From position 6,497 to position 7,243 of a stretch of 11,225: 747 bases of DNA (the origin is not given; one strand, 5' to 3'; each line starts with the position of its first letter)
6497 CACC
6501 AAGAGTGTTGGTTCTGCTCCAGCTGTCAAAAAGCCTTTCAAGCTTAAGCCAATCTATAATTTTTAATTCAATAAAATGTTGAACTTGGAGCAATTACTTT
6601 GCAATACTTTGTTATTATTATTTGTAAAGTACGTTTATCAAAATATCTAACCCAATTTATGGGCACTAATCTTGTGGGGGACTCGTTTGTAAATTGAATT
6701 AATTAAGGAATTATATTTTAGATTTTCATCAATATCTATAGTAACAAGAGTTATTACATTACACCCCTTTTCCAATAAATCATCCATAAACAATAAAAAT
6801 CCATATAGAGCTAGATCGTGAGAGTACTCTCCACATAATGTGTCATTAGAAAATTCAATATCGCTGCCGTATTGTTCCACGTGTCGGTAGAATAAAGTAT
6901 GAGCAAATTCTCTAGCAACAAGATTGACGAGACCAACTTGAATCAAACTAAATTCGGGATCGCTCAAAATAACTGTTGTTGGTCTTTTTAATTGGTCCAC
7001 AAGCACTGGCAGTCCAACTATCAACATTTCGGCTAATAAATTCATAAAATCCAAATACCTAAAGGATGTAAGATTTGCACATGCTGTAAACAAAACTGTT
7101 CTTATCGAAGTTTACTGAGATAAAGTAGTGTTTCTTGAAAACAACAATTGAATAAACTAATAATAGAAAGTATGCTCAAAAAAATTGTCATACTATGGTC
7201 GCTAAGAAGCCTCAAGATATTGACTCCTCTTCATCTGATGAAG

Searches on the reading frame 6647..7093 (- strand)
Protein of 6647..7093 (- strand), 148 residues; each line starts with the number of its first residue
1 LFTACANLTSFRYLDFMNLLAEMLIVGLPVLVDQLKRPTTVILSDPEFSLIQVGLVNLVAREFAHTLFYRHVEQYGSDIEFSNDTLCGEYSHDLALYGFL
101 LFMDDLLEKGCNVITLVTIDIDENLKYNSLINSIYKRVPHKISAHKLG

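Call 8: search_protein_families(library=pfam, proteins=[window:6650-7093:-], max_evalue=1)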
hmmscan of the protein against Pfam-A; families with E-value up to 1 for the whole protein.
seq(148 aa): 0 families

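Call 76: search_protein_representatives(protein=window:6647-7093:-)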
Query: 148 residues. Proteins with E-value up to 0.001 (for the whole library): 2; up to 1e-10: 1; up to 1e-30: 1. The best 2 are listed.
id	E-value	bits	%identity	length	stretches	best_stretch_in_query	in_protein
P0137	5.8e-88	308.6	97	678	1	1-148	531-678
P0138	6.8e-05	39.3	31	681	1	5-143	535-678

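Call 79: find_encoding_contigs(protein=P0137, flank=5000, max_places=4)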
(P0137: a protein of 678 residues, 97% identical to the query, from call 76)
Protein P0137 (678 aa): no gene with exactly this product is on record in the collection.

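Call 80: list_cluster_members(proteins=[P0137, P0014, P0001, P0015])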
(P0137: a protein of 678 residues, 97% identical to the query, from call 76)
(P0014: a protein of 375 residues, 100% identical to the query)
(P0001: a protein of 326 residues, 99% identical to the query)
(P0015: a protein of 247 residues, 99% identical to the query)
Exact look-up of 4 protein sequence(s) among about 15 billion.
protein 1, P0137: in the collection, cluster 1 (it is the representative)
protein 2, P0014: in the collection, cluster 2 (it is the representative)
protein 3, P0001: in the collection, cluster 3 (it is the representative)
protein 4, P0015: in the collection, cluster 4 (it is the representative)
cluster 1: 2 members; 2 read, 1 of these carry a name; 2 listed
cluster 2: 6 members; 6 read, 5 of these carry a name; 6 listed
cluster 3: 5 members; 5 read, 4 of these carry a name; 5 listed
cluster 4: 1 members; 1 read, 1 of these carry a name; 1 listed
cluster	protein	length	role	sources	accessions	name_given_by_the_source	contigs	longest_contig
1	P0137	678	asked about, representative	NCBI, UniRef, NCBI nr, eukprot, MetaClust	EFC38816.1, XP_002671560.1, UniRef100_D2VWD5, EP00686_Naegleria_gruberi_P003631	predicted protein [Naegleria gruberi] | Predicted protein n=1 Tax=Naegleria gruberi TaxID=5762 RepID=D2VWD5_NAEGR | uncharacterized protein NAEGRDRAFT_52787 [Naegleria gruberi]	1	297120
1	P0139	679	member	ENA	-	-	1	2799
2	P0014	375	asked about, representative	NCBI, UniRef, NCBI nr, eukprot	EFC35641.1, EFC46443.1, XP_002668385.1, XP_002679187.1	predicted protein [Naegleria gruberi] | Predicted protein n=1 Tax=Naegleria gruberi TaxID=5762 RepID=D2V9E0_NAEGR | uncharacterized protein NAEGRDRAFT_54817 [Naegleria gruberi]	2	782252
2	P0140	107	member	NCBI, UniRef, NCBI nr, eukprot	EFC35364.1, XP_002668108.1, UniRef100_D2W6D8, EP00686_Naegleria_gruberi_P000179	predicted protein [Naegleria gruberi] | Predicted protein n=1 Tax=Naegleria gruberi TaxID=5762 RepID=D2W6D8_NAEGR | uncharacterized protein NAEGRDRAFT_76981 [Naegleria gruberi]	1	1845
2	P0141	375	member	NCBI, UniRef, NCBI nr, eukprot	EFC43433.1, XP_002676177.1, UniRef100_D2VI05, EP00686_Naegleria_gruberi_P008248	predicted protein [Naegleria gruberi] | Predicted protein n=1 Tax=Naegleria gruberi TaxID=5762 RepID=D2VI05_NAEGR | uncharacterized protein NAEGRDRAFT_49700 [Naegleria gruberi]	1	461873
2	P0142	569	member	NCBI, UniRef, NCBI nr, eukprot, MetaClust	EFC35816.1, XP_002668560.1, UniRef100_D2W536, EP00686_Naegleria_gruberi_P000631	predicted protein [Naegleria gruberi] | Predicted protein n=2 Tax=Naegleria gruberi TaxID=5762 RepID=D2W536_NAEGR | uncharacterized protein NAEGRDRAFT_76524 [Naegleria gruberi]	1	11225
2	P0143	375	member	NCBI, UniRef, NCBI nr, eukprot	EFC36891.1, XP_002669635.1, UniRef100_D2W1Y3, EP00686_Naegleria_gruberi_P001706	predicted protein [Naegleria gruberi] | Predicted protein n=1 Tax=Naegleria gruberi TaxID=5762 RepID=D2W1Y3_NAEGR | uncharacterized protein NAEGRDRAFT_75391 [Naegleria gruberi]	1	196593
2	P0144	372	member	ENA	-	-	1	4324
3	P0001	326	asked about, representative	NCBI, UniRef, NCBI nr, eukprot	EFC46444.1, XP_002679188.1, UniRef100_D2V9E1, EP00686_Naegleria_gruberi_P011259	predicted protein [Naegleria gruberi] | Predicted protein n=1 Tax=Naegleria gruberi TaxID=5762 RepID=D2V9E1_NAEGR | uncharacterized protein NAEGRDRAFT_47676 [Naegleria gruberi]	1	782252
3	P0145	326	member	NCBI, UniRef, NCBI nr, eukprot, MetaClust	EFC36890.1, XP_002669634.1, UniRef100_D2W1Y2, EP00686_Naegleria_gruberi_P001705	predicted protein [Naegleria gruberi] | Predicted protein n=1 Tax=Naegleria gruberi TaxID=5762 RepID=D2W1Y2_NAEGR | uncharacterized protein NAEGRDRAFT_54063 [Naegleria gruberi]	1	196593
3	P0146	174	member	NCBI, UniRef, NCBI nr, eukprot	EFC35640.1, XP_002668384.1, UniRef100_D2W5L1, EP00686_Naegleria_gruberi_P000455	predicted protein [Naegleria gruberi] | Predicted protein n=1 Tax=Naegleria gruberi TaxID=5762 RepID=D2W5L1_NAEGR | uncharacterized protein NAEGRDRAFT_76701 [Naegleria gruberi]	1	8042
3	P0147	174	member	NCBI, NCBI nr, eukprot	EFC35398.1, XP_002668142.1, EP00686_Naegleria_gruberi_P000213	predicted protein [Naegleria gruberi] | uncharacterized protein NAEGRDRAFT_76947 [Naegleria gruberi] | XP_002668142.1 predicted protein [Naegleria gruberi strain NEG-M]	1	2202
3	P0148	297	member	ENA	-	-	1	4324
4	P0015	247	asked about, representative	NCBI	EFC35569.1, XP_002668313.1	predicted protein, partial [Naegleria gruberi]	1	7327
